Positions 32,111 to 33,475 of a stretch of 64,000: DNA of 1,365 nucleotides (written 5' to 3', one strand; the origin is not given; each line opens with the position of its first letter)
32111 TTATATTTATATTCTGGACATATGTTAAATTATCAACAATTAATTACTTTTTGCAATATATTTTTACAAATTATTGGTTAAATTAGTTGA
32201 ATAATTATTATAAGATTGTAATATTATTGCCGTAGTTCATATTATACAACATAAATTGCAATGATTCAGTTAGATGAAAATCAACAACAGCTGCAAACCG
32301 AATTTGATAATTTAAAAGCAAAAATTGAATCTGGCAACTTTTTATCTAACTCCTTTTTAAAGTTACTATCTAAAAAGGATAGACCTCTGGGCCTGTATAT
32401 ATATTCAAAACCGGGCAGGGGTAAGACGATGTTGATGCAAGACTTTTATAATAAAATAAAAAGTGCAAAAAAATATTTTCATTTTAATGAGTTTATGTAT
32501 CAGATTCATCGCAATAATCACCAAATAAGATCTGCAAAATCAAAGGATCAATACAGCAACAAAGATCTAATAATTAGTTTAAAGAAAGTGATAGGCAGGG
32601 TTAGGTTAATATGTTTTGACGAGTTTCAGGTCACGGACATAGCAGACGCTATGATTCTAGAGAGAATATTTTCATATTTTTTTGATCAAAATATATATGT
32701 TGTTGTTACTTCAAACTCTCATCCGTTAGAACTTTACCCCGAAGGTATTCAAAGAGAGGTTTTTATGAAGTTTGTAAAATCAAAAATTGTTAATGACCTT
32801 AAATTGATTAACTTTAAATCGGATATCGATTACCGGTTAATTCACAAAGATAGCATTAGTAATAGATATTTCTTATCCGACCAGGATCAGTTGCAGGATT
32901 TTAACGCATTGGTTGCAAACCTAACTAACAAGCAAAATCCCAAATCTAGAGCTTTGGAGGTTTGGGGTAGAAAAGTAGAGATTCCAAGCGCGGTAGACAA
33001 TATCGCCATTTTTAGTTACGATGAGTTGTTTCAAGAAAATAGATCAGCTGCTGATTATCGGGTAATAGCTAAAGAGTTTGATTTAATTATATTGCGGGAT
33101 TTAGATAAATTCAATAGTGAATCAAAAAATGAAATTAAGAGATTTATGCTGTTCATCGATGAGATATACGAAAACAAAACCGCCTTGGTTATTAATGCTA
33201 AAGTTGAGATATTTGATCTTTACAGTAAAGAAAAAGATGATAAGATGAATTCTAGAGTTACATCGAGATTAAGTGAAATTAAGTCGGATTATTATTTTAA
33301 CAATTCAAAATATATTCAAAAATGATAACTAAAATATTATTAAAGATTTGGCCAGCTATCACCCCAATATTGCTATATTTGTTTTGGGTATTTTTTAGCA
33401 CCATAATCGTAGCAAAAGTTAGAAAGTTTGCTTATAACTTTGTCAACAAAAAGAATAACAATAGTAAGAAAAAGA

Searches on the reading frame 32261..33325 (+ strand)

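Call 57: search_protein_families(library=pfam, proteins=[window:32261-33325:+], max_evalue=0.001)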
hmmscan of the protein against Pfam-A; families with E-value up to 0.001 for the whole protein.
window:32261-33325:+ (354 aa): 1 family
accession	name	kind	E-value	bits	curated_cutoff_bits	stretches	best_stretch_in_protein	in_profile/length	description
PF03969.22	AFG1_ATPase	-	3.6e-65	220.7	27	1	3-346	17-358/361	AFG1-like ATPase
